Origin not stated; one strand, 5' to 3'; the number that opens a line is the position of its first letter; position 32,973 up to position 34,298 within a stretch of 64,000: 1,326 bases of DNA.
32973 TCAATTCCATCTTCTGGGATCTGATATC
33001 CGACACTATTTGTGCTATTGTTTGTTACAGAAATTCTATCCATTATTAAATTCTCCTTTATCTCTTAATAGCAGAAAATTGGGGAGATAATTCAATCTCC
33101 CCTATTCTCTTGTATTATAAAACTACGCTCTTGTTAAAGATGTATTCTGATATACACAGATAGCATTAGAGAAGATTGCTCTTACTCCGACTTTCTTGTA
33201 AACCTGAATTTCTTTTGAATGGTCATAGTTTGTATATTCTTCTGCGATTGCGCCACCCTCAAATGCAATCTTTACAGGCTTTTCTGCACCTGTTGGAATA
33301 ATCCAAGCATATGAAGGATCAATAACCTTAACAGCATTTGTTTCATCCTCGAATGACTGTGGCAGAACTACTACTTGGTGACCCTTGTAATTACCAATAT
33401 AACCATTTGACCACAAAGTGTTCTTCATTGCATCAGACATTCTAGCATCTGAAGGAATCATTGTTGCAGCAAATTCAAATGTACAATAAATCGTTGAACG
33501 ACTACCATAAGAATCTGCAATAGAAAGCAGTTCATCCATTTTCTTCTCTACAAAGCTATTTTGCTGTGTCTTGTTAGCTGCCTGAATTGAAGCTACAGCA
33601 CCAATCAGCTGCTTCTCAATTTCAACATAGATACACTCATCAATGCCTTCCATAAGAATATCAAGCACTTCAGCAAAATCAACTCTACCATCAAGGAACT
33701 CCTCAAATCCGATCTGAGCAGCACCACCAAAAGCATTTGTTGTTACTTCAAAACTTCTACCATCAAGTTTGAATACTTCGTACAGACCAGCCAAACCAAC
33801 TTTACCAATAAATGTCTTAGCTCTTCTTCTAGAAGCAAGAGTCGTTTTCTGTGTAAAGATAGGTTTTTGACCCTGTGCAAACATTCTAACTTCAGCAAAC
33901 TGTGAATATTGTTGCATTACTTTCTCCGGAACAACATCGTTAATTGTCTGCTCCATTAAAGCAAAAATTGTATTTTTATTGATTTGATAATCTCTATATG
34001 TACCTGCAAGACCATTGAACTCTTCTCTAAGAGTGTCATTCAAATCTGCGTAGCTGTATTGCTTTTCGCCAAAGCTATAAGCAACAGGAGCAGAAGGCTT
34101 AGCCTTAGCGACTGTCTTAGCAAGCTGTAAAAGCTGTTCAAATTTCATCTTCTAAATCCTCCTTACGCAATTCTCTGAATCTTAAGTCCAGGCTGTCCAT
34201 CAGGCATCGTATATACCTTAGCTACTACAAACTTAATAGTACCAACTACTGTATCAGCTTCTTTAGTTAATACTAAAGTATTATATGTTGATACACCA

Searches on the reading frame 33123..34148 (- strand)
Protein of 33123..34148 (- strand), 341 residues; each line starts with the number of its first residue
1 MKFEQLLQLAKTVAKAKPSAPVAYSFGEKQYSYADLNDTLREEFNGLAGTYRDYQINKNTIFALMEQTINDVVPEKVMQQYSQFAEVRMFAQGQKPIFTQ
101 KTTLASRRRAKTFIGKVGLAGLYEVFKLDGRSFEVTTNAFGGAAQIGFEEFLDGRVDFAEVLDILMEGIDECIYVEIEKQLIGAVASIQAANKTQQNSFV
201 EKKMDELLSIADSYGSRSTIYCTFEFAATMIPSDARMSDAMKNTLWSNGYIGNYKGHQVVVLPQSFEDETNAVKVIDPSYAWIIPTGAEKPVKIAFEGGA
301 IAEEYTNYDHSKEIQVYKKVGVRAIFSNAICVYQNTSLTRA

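Call 11: search_protein_families(library=phrogs, proteins=[window:33123-34148:-])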
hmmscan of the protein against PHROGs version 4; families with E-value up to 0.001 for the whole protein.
window:33123-34148:- (341 aa): 3 families
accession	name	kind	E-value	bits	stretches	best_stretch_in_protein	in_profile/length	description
phrog_4088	-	unknown function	6.4e-64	217.3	1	5-335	6-331/332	-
phrog_22779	-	unknown function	7e-07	30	1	150-308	14-172/205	-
phrog_27131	-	unknown function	1.3e-05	26.4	1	26-98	19-95/119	-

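Call 12: search_dna_similar(query=window:33123-34148:-, collection=phages, mode=protein, max_rows=15)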
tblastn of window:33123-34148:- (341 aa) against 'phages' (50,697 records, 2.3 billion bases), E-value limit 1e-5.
Records with a match: 31; places in all: 31; records where one place covers at least 80% of the query: 28.
Best place of each record, by identity: <60% 31.
By first word of the organism name: Bacillus 15; Enterococcus 7; Mammaliicoccus 4; Bacteriophage 2; Staphylococcus 2; Phage 1.
By host as written in the record: Enterococcus faecium 4; Bacillus cereus 4; - 3; Bacillus anthracis 3; Enterococcus faecalis 2; Bacillus subtilis BEST7003 2; Bacillus subtilis 2; Bacillus anthracis Sterne 2; and 9 more.
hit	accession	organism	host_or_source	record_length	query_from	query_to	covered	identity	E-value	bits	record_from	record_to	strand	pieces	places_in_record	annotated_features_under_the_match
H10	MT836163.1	Bacteriophage sp.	human fecal samples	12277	4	338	98%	59.7%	1e-135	431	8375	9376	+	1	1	record has no annotation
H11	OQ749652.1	Phage Phass-1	human gut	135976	7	338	97%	47.4%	2e-91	303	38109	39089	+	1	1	hypothetical protein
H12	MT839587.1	Bacteriophage sp.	human fecal samples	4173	32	340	91%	39.9%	3e-62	219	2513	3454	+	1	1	record has no annotation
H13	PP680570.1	Enterococcus phage VRE9_4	Enterococcus faecium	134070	26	339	92%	38.4%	3e-65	228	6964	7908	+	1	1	hypothetical protein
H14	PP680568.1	Enterococcus phage VRE9_2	Enterococcus faecium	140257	26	339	92%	38.4%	4e-65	228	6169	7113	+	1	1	hypothetical protein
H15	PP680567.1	Enterococcus phage VRE9_1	Enterococcus faecium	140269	26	339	92%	38.4%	4e-65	228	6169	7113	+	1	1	hypothetical protein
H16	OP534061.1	Enterococcus phage H1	Enterococcus faecium 374iF1 (22)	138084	26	339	92%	38.4%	4e-65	228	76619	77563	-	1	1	hypothetical protein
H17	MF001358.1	Enterococcus phage EF1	Enterococcus faecalis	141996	26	339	92%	38.4%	4e-65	228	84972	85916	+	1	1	hypothetical protein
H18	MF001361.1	Enterococcus phage EF5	Enterococcus faecalis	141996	26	339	92%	38.4%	4e-65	228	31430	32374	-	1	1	hypothetical protein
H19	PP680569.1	Enterococcus phage VRE9_3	Enterococcus faecium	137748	26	339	92%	38.1%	5e-65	228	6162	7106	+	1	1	hypothetical protein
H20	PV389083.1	Mammaliicoccus phage phi6255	Mammaliicoccus sciuri IVB6255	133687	4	334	97%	25.2%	1e-9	66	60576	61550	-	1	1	hypothetical protein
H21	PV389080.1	Mammaliicoccus phage phi127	Mammaliicoccus sciuri Dog127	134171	4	334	97%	25.2%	1e-9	66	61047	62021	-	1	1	hypothetical protein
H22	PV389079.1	Mammaliicoccus phage phi116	Mammaliicoccus sciuri Dog116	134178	4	334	97%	25.2%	1e-9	66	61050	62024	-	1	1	hypothetical protein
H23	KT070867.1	Bacillus phage PBC2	Bacillus cereus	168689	6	304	88%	27.4%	1e-12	75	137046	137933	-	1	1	hypothetical protein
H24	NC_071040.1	Bacillus phage PBC2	Bacillus cereus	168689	6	304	88%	27.4%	1e-12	75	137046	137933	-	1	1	hypothetical protein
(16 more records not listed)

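Call 23: get_annotated_region(hit=H11, flank=500)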
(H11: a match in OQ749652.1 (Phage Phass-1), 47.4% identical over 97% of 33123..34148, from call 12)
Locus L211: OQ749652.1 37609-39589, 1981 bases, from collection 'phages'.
description: Phage Phass-1, complete genome.
organism: Phage Phass-1 (NCBI taxid 3043662)
taxonomy: Viruses; Duplodnaviria; Heunggongvirae; Uroviricota; Caudoviricetes; Caudoviricetes code 15 clade
host: -; source: human gut; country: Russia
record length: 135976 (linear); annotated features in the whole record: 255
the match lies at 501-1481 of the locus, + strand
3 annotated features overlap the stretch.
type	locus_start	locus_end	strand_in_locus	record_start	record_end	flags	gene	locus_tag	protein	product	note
CDS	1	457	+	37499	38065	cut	-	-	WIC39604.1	hypothetical protein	-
CDS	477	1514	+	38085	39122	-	-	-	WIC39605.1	hypothetical protein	-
CDS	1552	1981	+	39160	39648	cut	-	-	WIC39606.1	hypothetical protein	-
